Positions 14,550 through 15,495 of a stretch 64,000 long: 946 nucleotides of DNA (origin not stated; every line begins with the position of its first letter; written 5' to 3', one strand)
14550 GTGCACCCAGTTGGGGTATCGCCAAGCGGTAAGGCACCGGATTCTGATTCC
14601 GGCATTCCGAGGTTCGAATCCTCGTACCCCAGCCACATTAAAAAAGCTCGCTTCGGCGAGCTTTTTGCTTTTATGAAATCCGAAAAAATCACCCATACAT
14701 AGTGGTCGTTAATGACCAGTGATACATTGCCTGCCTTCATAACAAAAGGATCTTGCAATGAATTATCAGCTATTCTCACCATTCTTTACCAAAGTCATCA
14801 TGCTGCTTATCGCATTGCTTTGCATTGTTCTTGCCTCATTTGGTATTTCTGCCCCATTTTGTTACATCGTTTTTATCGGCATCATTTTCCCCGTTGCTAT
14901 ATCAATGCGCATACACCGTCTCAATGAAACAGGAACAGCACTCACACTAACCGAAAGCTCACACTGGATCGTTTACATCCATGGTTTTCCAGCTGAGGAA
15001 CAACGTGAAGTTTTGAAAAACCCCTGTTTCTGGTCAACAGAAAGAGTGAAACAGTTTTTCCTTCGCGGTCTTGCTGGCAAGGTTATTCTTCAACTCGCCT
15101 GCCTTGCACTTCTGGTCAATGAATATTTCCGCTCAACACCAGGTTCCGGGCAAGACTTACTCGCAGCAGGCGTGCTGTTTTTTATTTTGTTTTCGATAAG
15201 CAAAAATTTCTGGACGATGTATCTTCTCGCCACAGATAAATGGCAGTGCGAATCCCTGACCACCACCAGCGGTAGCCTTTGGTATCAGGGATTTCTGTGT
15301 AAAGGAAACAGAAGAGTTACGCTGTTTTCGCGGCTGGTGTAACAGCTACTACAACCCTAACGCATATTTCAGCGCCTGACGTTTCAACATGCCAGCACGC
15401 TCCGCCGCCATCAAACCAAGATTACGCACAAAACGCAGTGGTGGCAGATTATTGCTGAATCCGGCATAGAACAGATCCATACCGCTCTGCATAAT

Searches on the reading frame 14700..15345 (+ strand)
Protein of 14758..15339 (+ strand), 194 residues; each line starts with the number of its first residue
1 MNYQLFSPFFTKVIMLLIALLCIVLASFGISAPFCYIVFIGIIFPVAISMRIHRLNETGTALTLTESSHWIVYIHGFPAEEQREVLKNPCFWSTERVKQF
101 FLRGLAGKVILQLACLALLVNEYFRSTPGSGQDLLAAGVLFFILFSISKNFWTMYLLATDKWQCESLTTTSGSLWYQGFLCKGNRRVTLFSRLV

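Call 10: search_protein_families(proteins=[window:14758-15339:+], library=ncbifam, max_evalue=1)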
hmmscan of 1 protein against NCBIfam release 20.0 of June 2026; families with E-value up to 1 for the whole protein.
window:14758-15339:+ (194 aa): 1 family
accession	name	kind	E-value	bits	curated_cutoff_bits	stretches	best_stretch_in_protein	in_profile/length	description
NF052278.1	AFWIR_fam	exception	0.16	12.3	60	0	5-55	22-71/96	AFWIR motif membrane protein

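Call 11: search_protein_families(proteins=[window:14758-15339:+], library=padloc, max_evalue=1)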
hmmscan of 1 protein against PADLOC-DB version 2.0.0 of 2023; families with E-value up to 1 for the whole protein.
window:14758-15339:+ (194 aa): 0 families

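Call 12: search_protein_families(proteins=[window:14758-15339:+], library=phrogs, max_evalue=1)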
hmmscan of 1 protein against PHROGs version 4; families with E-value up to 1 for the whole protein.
window:14758-15339:+ (194 aa): 0 families

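Call 14: find_homologous_proteins(query=window:14758-15339:+, max_evalue=0.01)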
Query window:14758-15339:+ (194 aa): 26 proteins with E <= 0.01 among 925 candidates.
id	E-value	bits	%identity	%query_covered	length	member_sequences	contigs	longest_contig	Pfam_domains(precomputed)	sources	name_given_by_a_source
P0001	8.0e-123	425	98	100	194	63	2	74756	-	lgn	-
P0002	1.5e-120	418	96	100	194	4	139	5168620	-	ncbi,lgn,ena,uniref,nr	ncbi:TPA: hypothetical protein J4P89_003206 [Escherichia coli]|uniref:Uncharacterized protein n=1 Ta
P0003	3.6e-110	384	100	90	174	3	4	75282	-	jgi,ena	-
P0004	1.2e-91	324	94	81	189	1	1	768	-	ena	-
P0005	2.6e-82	293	90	77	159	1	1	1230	-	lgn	-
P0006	6.7e-79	282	61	100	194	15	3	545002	-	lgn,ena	-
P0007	1.4e-74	268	61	100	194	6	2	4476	-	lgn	-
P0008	1.7e-63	232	57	99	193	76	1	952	-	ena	-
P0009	5.7e-63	230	52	100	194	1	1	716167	-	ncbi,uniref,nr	ncbi:putative inner membrane protein [Buttiauxella brennerae ATCC 51605]|uniref:Putative inner membr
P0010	1.5e-62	229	53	100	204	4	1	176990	-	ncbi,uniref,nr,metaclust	ncbi:hypothetical protein M976_04267 [Buttiauxella ferragutiae ATCC 51602]|uniref:Inner membrane pro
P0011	2.8e-62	228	55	99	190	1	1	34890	-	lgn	-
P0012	7.8e-62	226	56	99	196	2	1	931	-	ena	-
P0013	1.7e-61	225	56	99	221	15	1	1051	-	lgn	-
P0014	3.2e-60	221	56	99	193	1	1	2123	-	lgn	-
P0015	4.6e-60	221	50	100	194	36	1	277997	-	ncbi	ncbi:TPA: hypothetical protein ACIJWR_002400 [Citrobacter sedlakii]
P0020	2.2e-56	209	51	100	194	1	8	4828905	-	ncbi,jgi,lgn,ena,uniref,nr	ncbi:hypothetical protein [Intestinirhabdus alba]|jgi:hypothetical protein|uniref:Uncharacterized pr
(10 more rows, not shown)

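Call 15: profile_search(protein=window:14758-15339:+)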
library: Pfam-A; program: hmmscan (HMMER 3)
A. the first sequence (194 residues): domains with independent E <= 10: 2; with E <= 0.001: 0
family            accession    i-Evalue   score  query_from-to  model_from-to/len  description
CUB_CDCP1_4th     PF25142.1        0.31    11.8     148-188        23-64/88  CDCP1 forth CUB domain
Anophelin         PF10731.15        1.2     9.6      15-33          5-23/65  Thrombin inhibitor from mosquito

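Call 17: find_encoding_contigs(protein=P0006, flank=6000, max_places=3)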
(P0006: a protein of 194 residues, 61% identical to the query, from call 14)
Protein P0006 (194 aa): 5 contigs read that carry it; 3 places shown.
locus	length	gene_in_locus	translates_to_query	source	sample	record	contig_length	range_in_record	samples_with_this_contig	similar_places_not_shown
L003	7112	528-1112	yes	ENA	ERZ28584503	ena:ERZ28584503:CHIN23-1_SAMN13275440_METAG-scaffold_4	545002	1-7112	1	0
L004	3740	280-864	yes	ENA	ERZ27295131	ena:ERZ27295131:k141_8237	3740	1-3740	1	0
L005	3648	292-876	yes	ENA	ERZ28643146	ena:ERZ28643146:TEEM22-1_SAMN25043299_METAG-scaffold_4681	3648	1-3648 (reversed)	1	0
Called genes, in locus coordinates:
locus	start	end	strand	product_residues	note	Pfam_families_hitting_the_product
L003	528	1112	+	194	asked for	-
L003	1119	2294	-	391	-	PF01266:DAO (weak), PF01494:FAD_binding_3, PF05834:Lycopene_cycl, PF08491:SE (weak)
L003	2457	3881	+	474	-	PF00919:UPF0004, PF04055:Radical_SAM, PF01938:TRAM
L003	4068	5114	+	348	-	PF02562:PhoH, PF13245:AAA_19 (weak), PF13604:AAA_30 (weak)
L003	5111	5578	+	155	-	PF02130:YbeY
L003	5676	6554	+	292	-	PF21917:NMB0537_N, PF00571:CBS, PF03471:CorC_HlyC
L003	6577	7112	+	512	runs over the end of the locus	PF20154:LNT_N, PF00795:CN_hydrolase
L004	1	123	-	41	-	?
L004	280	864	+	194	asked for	-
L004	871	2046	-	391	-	PF01266:DAO (weak), PF01494:FAD_binding_3, PF05834:Lycopene_cycl, PF08491:SE (weak)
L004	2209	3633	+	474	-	PF00919:UPF0004, PF04055:Radical_SAM, PF01938:TRAM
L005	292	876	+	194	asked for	-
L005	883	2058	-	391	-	PF01266:DAO (weak), PF01494:FAD_binding_3, PF05834:Lycopene_cycl, PF08491:SE (weak)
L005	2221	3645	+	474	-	PF00919:UPF0004, PF04055:Radical_SAM, PF01938:TRAM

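Call 18: find_encoding_contigs(protein=P0009, flank=6000, max_places=2)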
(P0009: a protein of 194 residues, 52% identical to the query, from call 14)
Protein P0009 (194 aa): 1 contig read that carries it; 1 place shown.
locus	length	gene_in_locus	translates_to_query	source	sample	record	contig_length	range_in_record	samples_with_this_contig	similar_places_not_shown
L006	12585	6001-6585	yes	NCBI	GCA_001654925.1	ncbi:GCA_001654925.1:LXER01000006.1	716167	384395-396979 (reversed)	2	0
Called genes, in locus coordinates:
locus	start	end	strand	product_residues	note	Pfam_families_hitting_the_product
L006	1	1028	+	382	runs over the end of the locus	PF22643:NagA_N, PF01979:Amidohydro_1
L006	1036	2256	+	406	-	PF01047:MarR, PF13412:HTH_24 (faint), PF00480:ROK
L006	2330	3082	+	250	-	PF00702:Hydrolase, PF13344:Hydrolase_6, PF13419:HAD_2, PF13242:Hydrolase_like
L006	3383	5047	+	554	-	PF13522:GATase_6, PF13537:GATase_7, PF12481:DUF3700, PF00733:Asn_synthase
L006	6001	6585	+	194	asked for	-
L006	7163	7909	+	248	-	PF01610:DDE_Tnp_ISL3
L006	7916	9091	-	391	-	PF01266:DAO, PF01494:FAD_binding_3, PF07992:Pyr_redox_2 (faint), PF13450:NAD_binding_8 (weak), PF08491:SE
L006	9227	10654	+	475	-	PF00919:UPF0004, PF04055:Radical_SAM, PF01938:TRAM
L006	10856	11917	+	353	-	PF02562:PhoH, PF13604:AAA_30 (weak), PF13245:AAA_19 (weak)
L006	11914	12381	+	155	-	PF02130:YbeY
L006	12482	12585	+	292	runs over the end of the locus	PF21917:NMB0537_N, PF00571:CBS, PF03471:CorC_HlyC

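Call 19: find_encoding_contigs(protein=P0020, flank=6000, max_places=2)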
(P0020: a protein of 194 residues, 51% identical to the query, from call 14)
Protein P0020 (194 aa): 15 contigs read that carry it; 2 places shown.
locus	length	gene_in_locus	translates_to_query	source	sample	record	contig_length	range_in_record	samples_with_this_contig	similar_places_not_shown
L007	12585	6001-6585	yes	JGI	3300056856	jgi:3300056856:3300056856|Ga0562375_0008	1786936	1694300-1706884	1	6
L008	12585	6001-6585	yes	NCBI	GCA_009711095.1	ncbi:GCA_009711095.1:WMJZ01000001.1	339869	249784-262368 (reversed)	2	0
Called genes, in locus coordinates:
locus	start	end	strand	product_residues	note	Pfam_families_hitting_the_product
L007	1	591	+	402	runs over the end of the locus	PF22643:NagA_N, PF01979:Amidohydro_1, PF07969:Amidohydro_3 (faint)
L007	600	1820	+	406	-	PF01047:MarR (weak), PF13412:HTH_24 (faint), PF00480:ROK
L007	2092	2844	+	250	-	PF00702:Hydrolase, PF13344:Hydrolase_6, PF13419:HAD_2, PF13242:Hydrolase_like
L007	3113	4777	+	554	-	PF13522:GATase_6, PF13537:GATase_7, PF12481:DUF3700, PF00733:Asn_synthase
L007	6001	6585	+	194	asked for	-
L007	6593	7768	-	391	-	PF01266:DAO (weak), PF01494:FAD_binding_3, PF05834:Lycopene_cycl (weak)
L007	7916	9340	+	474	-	PF00919:UPF0004, PF04055:Radical_SAM, PF01938:TRAM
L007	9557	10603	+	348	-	PF02562:PhoH, PF13245:AAA_19 (weak), PF13604:AAA_30 (weak)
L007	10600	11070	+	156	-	PF02130:YbeY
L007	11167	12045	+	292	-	PF21917:NMB0537_N, PF00571:CBS, PF03471:CorC_HlyC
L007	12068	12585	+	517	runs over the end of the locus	PF20154:LNT_N, PF00795:CN_hydrolase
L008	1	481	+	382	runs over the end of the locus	PF22643:NagA_N, PF01979:Amidohydro_1, PF07969:Amidohydro_3 (weak)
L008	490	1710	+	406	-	PF01047:MarR (weak), PF13412:HTH_24 (faint), PF00480:ROK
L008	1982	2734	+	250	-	PF00702:Hydrolase, PF13344:Hydrolase_6, PF13419:HAD_2, PF13242:Hydrolase_like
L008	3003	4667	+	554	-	PF13522:GATase_6, PF13537:GATase_7, PF12481:DUF3700, PF00733:Asn_synthase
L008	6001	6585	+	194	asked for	-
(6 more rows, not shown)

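Call 25: search_protein_representatives(protein=window:14758-15339:+)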
Query: 194 residues. Proteins with E-value up to 0.001 (for the whole library): 59; up to 1e-10: 39; up to 1e-30: 7. The best 59 are listed.
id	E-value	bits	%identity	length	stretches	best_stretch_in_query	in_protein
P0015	1.4e-60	220.7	50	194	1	1-193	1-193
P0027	6.0e-45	169.7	43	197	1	1-193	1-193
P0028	1.2e-36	142.7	58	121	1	1-115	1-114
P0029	1.2e-34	136.1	38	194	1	1-193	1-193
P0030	3.2e-34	134.7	35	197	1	1-185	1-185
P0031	6.2e-32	127.3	39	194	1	1-180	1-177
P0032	1.6e-31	126.0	96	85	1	1-67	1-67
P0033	1.2e-30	123.0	39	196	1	1-193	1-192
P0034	1.4e-29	119.6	33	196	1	1-190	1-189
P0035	2.4e-29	118.8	38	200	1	1-187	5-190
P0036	2.4e-27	112.3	49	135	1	1-108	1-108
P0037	3.5e-27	111.8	36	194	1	4-189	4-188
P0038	1.9e-25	106.1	32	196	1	1-189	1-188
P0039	1.9e-24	102.8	35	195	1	14-190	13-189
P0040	1.5e-22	96.6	33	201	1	1-193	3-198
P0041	1.6e-22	96.6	35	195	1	1-181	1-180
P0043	4.1e-22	95.2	32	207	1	1-186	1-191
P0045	2.2e-21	92.9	33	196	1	1-187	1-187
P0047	1.2e-20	90.4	33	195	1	14-189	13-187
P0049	6.8e-19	84.7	33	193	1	1-193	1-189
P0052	8.4e-18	81.2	30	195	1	1-180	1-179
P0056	1.9e-15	73.5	32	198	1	1-186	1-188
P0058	2.9e-15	72.9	32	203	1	1-182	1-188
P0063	5.3e-13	65.5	29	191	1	1-177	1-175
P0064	6.4e-11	58.7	29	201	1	3-166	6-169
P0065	3.7e-10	56.2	29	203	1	3-177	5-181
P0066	1.5e-09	54.3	26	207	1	11-183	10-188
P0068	1.9e-07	47.4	23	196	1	15-167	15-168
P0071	3.3e-07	46.6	25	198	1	14-155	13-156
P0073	1.1e-06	44.9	31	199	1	10-122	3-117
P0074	4.9e-06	42.8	23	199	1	13-191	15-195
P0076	1.3e-05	41.4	24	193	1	7-188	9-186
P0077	1.5e-05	41.2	28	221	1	3-113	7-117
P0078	5.6e-05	39.3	29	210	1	17-120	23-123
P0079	1.6e-04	37.8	29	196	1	13-122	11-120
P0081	3.6e-04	36.7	27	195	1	17-124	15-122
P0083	6.7e-04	35.8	26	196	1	19-178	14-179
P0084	7.3e-04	35.7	27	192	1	10-118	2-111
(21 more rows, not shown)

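Call 26: list_cluster_members(proteins=[P0027, P0029, P0030, P0033, P0034, P0038, P0040, P0043, P0064, P0074])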
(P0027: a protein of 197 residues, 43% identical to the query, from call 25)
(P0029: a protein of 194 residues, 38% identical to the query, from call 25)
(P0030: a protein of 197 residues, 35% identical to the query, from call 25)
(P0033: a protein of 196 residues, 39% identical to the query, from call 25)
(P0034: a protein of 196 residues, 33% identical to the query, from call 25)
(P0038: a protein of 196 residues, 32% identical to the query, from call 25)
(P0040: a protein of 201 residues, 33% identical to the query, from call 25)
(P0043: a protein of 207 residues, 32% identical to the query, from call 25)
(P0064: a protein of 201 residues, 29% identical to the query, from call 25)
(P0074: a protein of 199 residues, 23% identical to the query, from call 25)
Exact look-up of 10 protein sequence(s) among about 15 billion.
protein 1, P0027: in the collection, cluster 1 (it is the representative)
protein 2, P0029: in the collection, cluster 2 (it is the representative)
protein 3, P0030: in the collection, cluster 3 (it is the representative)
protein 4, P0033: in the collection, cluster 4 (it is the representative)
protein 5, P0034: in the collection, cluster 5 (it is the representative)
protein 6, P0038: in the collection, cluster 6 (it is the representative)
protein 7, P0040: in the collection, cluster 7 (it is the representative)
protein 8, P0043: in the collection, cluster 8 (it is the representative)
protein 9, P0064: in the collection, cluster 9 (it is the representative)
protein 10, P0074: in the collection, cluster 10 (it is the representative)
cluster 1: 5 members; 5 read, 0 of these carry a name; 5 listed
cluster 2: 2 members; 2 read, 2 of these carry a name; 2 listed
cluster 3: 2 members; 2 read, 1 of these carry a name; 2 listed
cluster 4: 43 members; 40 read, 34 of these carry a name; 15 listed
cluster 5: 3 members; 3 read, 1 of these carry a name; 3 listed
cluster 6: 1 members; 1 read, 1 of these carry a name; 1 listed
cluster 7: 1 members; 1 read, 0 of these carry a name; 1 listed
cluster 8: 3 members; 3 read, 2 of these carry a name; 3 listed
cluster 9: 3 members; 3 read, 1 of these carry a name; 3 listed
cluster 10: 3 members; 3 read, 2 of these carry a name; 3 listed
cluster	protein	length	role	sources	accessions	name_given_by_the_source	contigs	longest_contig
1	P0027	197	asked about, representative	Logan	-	-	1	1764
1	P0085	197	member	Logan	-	-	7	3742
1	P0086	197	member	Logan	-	-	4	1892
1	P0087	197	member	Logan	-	-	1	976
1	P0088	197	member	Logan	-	-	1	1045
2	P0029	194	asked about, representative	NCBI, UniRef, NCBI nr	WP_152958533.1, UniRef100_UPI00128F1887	hypothetical protein [Trabulsiella odontotermitis] | hypothetical protein n=1 Tax=Trabulsiella odontotermitis TaxID=379893 RepID=UPI00128F1887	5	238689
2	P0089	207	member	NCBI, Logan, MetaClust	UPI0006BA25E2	status=active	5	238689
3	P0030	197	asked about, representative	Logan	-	-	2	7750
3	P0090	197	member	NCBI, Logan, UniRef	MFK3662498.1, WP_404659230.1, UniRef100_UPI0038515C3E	hypothetical protein ACI2I2_18625 [Scandinavium sp. NPDC088450] | hypothetical protein n=1 Tax=Scandinavium sp. NPDC088450 TaxID=3364514 RepID=UPI0038515C3E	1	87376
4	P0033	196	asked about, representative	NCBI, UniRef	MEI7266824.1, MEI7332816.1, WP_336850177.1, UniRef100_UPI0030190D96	hypothetical protein [Pectobacterium versatile] | hypothetical protein n=1 Tax=Pectobacterium versatile TaxID=2488639 RepID=UPI0030190D96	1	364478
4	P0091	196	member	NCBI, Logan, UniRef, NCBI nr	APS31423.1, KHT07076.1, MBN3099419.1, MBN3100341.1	hypothetical protein H4F38_16845 [Pectobacterium brasiliense] | hypothetical protein n=1 Tax=Pectobacterium brasiliense TaxID=180957 RepID=UPI00057F4BB8 | hypothetical protein [Pectobacterium brasiliense]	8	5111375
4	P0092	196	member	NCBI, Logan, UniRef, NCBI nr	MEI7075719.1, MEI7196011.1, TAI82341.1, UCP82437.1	hypothetical protein [Pectobacterium versatile] | hypothetical protein n=1 Tax=Pectobacterium versatile TaxID=2488639 RepID=UPI00102E4F6C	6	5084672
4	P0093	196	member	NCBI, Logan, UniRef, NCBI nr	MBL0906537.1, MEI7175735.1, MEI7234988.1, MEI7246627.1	hypothetical protein [Pectobacterium carotovorum] | hypothetical protein n=1 Tax=Pectobacterium carotovorum TaxID=554 RepID=UPI00191E9D87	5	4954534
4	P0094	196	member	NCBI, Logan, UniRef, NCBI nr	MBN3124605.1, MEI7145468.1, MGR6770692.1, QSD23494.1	hypothetical protein [Pectobacterium brasiliense] | hypothetical protein n=1 Tax=Pectobacterium brasiliense TaxID=180957 RepID=UPI00196966C5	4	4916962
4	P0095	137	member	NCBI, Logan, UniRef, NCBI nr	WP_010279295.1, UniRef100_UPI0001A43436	hypothetical protein [Pectobacterium brasiliense] | hypothetical protein n=1 Tax=Pectobacterium brasiliense TaxID=180957 RepID=UPI0001A43436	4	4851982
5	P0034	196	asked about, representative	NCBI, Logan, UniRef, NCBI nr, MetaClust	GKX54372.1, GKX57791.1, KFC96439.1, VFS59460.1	hypothetical protein SOASR030_04840 [Leminorella grimontii] | Uncharacterized protein n=1 Tax=Leminorella grimontii TaxID=82981 RepID=A0AAV5N124_9GAMM | hypothetical protein [Leminorella grimontii]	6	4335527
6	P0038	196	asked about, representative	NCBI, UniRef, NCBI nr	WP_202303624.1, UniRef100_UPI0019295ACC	hypothetical protein [Dryocola clanedunensis] | hypothetical protein n=1 Tax=Cedecea sulfonylureivorans TaxID=3051154 RepID=UPI0019295ACC | hypothetical protein [Cedecea sulfonylureivorans]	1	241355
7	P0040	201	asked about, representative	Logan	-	-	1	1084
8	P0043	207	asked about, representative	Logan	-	-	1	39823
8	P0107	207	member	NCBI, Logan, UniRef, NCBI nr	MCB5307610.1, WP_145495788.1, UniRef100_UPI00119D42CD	hypothetical protein [Yersinia massiliensis] | hypothetical protein n=1 Tax=Yersinia massiliensis TaxID=419257 RepID=UPI00119D42CD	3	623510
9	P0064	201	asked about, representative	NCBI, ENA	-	-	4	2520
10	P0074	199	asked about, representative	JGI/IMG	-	hypothetical protein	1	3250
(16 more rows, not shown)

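Call 28: find_encoding_contigs(protein=P0091, flank=6000, max_places=2)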
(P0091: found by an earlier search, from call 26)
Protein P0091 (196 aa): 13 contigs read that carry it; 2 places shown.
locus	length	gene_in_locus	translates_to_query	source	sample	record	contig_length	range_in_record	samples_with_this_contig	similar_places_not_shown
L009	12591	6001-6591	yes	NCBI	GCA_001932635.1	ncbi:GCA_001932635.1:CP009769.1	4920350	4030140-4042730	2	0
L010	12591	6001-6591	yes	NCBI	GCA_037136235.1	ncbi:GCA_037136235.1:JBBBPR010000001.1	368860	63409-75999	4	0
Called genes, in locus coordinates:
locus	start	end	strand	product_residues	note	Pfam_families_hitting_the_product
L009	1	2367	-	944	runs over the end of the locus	PF00005:ABC_tran (faint), PF02463:SMC_N (faint), PF03193:RsgA_GTPase (faint), PF13191:AAA_16 (faint), PF13304:AAA_21 (faint), PF13401:AAA_22 (faint), PF17760:UvrA_inter, PF17755:UvrA_DNA-bind, +2 more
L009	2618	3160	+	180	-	PF00436:SSB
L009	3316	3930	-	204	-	-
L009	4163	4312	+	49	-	-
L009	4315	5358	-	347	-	PF13542:HTH_Tnp_ISL3, PF01610:DDE_Tnp_ISL3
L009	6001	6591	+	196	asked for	-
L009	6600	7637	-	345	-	PF00356:LacI, PF13407:Peripla_BP_4, PF00532:Peripla_BP_1, PF13377:Peripla_BP_3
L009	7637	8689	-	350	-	PF00528:BPD_transp_1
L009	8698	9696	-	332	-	PF00528:BPD_transp_1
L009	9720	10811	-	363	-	PF00005:ABC_tran, PF17912:OB_MalK, PF08402:TOBE_2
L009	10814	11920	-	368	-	PF07470:Glyco_hydro_88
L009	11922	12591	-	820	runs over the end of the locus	-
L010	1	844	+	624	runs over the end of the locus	PF14461:Prok-E2_B, PF00899:ThiF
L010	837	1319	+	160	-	PF14464:Prok-JAB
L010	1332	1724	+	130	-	-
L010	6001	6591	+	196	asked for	-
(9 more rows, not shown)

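Call 29: find_encoding_contigs(protein=P0107, flank=6000, max_places=2)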
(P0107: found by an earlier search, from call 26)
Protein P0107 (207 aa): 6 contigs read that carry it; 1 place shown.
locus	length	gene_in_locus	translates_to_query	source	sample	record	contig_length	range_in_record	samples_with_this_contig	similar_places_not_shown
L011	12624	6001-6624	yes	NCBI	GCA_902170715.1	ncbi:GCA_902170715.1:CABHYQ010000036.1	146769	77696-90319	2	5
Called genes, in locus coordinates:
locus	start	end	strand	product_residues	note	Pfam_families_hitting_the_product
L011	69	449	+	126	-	PF02261:Asp_decarbox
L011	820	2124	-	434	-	PF01522:Polysacc_deac_1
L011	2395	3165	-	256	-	PF01061:ABC2_membrane, PF12698:ABC2_membrane_3 (weak)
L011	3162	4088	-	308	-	PF00005:ABC_tran, PF13304:AAA_21 (weak)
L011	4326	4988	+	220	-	PF00484:Pro_CA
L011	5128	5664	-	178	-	PF00156:Pribosyltran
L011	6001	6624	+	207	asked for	-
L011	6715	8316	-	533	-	PF10518:TAT_signal (faint), PF07732:Cu-oxidase_3, PF00394:Cu-oxidase (faint), PF07731:Cu-oxidase_2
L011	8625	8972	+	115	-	PF09691:T2SS_PulS_OutS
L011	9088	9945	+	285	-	PF17284:Spermine_synt_N, PF01564:Spermine_synth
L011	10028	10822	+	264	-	PF02675:AdoMet_dc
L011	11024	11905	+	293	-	PF00892:EamA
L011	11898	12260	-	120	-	PF06062:UPF0231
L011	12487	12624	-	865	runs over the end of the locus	PF11791:Aconitase_B_N, PF06434:Aconitase_2_N, PF00330:Aconitase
